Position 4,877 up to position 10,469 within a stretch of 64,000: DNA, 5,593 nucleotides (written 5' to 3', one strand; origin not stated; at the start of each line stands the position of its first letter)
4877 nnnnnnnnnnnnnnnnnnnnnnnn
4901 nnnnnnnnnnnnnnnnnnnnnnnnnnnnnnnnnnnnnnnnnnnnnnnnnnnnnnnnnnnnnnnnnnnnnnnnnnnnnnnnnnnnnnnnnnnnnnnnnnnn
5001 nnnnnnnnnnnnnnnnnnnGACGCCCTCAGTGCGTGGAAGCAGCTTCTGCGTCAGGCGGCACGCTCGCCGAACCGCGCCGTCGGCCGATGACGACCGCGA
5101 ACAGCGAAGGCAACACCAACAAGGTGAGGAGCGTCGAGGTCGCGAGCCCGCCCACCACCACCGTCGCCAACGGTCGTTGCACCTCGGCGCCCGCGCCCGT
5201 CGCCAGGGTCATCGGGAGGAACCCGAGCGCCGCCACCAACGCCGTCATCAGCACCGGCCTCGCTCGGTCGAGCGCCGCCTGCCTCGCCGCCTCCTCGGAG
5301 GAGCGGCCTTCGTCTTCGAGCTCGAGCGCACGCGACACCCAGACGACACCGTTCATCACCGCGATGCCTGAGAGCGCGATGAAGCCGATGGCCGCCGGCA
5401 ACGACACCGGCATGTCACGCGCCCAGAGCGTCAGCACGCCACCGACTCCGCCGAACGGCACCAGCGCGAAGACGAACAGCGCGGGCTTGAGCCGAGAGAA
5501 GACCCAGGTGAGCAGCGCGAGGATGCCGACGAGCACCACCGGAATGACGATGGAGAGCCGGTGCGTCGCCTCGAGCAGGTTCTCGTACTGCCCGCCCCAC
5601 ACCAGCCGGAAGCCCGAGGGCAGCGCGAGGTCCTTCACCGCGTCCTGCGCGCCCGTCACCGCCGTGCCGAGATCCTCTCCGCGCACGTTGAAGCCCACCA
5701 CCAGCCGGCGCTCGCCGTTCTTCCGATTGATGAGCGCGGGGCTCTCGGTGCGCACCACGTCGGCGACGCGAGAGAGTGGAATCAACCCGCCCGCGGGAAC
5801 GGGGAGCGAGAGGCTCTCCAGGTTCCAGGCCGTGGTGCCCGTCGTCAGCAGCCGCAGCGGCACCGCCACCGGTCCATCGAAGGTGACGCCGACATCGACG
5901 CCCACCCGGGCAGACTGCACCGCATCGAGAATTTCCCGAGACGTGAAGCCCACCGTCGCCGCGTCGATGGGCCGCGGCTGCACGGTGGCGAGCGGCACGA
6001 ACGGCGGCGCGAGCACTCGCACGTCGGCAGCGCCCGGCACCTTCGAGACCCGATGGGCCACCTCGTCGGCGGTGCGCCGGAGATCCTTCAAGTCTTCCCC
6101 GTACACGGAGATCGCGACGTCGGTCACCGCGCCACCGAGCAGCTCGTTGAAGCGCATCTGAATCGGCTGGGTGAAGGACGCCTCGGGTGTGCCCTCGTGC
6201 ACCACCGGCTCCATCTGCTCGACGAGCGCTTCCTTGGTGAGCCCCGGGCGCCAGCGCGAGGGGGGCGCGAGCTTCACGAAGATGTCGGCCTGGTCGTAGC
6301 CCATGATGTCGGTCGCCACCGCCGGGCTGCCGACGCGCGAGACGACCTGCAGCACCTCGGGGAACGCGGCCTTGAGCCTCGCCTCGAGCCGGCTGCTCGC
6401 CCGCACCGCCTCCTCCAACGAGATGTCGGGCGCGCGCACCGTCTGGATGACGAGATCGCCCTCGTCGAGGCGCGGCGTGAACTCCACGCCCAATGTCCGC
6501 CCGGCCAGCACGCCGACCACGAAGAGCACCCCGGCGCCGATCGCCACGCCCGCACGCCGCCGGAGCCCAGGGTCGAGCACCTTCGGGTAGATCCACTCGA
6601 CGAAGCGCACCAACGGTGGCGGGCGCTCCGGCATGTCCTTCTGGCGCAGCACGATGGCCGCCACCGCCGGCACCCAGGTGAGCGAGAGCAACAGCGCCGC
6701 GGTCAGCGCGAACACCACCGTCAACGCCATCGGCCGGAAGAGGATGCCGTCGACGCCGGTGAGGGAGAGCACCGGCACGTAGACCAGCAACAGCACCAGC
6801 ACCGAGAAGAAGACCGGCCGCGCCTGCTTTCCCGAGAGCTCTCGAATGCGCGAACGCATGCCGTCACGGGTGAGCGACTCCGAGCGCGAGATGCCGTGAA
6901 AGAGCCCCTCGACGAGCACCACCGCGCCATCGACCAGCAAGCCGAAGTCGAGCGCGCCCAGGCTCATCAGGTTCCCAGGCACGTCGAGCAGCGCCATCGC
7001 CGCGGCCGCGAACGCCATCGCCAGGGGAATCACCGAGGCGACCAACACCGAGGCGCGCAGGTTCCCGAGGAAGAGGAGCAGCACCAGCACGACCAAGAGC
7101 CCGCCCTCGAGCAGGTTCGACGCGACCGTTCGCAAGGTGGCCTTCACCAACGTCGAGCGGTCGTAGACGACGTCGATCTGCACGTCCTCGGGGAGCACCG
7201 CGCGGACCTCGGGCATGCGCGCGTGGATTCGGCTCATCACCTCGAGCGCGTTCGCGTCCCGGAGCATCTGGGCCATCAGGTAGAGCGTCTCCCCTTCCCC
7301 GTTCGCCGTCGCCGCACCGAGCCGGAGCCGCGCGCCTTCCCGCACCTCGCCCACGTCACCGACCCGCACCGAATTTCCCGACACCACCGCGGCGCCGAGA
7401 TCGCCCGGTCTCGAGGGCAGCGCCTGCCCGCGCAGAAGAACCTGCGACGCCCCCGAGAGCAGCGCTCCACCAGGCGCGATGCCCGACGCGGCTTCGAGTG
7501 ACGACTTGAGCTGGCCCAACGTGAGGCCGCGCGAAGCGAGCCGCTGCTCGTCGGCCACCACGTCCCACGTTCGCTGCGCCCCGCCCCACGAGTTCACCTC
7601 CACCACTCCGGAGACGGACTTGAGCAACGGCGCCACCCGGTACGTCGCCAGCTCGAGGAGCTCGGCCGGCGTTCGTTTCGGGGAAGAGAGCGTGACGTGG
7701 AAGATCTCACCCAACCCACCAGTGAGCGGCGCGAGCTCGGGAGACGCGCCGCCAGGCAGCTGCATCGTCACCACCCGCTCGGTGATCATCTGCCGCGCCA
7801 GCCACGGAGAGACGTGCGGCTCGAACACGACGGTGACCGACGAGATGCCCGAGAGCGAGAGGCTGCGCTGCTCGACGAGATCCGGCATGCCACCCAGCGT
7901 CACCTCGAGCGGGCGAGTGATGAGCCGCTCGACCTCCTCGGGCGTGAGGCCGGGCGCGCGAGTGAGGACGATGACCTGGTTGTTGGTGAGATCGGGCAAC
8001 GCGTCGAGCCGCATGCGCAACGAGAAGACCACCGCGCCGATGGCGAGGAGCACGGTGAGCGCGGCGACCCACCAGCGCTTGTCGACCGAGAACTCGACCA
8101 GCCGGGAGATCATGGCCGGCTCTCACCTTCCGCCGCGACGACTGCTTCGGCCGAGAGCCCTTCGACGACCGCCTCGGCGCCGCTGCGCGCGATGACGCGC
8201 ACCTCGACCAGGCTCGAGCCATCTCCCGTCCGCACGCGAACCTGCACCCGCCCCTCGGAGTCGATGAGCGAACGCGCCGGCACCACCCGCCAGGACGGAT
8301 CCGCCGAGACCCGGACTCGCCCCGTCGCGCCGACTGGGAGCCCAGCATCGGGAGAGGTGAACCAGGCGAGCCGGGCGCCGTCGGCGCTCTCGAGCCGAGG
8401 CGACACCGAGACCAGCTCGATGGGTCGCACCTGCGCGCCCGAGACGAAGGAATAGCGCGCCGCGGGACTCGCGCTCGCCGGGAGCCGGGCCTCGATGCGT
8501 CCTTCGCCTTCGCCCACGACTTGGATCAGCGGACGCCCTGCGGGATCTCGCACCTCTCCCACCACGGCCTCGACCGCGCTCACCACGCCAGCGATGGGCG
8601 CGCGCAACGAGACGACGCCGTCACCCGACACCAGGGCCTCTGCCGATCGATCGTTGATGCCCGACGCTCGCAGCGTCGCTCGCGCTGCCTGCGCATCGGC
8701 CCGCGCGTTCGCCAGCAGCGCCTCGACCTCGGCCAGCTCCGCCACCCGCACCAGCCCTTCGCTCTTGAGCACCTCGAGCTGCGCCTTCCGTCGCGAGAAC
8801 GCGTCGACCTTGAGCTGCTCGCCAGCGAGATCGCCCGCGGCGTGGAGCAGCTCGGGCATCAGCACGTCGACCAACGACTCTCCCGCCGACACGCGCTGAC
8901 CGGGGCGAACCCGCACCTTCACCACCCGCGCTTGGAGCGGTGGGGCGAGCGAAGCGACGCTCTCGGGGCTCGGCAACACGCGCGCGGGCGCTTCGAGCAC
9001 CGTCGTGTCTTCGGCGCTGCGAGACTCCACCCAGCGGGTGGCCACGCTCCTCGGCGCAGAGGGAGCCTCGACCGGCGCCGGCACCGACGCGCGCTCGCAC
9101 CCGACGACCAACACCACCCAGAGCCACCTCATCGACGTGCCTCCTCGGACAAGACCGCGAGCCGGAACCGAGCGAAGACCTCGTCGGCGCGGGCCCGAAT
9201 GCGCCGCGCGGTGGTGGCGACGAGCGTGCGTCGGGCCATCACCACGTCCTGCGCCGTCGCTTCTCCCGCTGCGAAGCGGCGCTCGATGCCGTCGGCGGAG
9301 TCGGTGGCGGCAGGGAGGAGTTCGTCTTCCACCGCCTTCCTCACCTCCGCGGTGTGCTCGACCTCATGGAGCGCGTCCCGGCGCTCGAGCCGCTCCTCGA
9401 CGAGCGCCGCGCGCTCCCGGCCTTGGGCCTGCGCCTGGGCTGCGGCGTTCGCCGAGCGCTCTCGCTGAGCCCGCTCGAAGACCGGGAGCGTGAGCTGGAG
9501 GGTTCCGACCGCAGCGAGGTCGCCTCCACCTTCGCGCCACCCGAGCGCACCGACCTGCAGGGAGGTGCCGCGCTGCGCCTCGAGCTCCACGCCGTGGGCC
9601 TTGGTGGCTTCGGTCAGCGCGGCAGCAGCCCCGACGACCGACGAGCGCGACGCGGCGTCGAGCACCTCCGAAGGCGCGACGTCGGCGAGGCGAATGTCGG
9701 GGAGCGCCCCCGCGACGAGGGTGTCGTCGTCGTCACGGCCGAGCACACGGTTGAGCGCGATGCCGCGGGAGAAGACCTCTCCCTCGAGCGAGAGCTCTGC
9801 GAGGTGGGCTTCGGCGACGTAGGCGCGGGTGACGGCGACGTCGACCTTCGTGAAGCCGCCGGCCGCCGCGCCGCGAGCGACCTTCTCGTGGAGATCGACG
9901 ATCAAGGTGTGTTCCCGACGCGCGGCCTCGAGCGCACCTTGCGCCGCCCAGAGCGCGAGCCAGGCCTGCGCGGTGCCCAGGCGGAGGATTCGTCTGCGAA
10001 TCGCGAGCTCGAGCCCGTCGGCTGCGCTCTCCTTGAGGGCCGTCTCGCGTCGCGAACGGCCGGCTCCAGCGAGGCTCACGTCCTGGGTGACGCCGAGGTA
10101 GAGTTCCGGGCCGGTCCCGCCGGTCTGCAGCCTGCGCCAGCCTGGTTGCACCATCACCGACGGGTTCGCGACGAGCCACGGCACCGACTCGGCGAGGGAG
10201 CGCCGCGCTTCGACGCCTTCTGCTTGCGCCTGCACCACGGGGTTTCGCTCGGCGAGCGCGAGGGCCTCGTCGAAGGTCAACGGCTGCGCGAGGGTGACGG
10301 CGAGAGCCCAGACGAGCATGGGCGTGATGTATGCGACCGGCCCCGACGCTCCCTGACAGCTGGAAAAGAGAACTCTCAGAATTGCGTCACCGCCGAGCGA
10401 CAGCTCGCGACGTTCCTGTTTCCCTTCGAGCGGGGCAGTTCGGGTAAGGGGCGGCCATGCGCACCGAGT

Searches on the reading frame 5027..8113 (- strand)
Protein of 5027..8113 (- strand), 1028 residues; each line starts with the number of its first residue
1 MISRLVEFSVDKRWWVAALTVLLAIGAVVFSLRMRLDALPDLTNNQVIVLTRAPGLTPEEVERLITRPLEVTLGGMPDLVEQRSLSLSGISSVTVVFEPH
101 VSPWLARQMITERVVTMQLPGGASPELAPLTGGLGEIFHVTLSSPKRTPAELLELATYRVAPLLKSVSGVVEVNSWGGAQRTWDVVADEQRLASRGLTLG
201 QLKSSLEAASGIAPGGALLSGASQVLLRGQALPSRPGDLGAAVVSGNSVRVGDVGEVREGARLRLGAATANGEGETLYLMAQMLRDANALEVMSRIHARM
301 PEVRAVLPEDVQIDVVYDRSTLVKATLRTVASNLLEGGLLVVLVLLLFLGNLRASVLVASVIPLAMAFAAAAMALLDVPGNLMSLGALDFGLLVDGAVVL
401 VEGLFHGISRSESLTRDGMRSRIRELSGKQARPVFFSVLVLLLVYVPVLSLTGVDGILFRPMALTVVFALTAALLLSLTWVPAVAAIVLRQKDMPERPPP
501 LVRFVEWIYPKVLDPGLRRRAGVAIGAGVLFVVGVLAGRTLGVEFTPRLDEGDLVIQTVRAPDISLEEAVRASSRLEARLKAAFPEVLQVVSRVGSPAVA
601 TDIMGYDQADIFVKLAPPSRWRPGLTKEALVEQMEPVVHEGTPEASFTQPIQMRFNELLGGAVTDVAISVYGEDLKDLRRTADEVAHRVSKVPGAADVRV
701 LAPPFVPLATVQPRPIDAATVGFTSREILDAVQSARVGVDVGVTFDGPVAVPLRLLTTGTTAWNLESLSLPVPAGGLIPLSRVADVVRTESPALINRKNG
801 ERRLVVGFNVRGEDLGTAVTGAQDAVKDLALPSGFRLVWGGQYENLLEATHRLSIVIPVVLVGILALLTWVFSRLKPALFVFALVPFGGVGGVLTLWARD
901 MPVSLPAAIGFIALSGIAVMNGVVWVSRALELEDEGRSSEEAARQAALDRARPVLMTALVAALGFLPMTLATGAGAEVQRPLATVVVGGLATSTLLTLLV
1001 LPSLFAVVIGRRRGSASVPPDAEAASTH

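Call 42: search_protein_families(library=pfam, proteins=[window:5027-8113:-], max_evalue=0.001)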
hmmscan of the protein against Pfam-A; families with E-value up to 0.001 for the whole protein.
window:5027-8113:- (1028 aa): 1 family
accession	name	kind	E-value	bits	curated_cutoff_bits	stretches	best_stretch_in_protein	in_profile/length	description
PF00873.25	ACR_tran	-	2e-223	744.7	28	1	6-1008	2-1020/1021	AcrB/AcrD/AcrF family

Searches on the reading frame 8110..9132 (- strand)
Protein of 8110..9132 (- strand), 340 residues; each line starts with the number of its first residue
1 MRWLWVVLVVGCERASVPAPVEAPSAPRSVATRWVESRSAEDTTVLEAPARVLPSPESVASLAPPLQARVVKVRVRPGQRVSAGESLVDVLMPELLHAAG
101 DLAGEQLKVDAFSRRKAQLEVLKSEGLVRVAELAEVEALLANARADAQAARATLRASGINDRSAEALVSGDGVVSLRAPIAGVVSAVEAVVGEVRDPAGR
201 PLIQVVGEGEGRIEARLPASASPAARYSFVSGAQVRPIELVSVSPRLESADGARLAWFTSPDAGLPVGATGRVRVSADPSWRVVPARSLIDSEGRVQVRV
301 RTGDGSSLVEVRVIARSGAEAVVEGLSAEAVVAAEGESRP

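Call 42: search_protein_families(library=pfam, proteins=[window:8110-9132:-], max_evalue=0.001)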
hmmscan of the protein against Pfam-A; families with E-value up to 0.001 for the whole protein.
window:8110-9132:- (340 aa): 3 families
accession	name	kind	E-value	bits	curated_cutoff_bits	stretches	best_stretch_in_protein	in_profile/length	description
PF16576.10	HlyD_D23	-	2.3e-10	40.6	30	1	46-204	6-138/214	Barrel-sandwich domain of CusB or HlyD membrane-fusion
PF13437.12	HlyD_3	-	5.6e-08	33.9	22.2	1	176-224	2-49/106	HlyD family secretion protein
PF13533.13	Biotin_lipoyl_2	-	0.00023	21.4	29.8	0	61-85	2-26/32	Biotin-lipoyl like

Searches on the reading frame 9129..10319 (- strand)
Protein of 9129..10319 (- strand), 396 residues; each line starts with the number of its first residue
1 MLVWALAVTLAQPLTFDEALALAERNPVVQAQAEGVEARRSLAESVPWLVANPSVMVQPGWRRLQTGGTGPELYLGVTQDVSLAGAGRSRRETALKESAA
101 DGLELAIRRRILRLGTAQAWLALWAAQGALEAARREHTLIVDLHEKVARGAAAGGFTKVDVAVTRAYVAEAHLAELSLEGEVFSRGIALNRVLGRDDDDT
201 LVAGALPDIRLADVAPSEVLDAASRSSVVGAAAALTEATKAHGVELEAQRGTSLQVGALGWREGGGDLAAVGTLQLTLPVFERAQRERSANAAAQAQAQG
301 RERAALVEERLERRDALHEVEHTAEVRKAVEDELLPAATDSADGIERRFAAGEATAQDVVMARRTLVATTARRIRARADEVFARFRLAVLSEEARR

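Call 10: search_protein_families(library=pfam, proteins=[window:9129-10319:-], max_evalue=0.01)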
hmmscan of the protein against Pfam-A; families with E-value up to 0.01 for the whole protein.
window:9129-10319:- (396 aa): 1 family
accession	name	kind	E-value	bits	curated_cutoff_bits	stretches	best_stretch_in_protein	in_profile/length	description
PF02321.23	OEP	-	5.2e-19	69.2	22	2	16-181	1-174/187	Outer membrane efflux protein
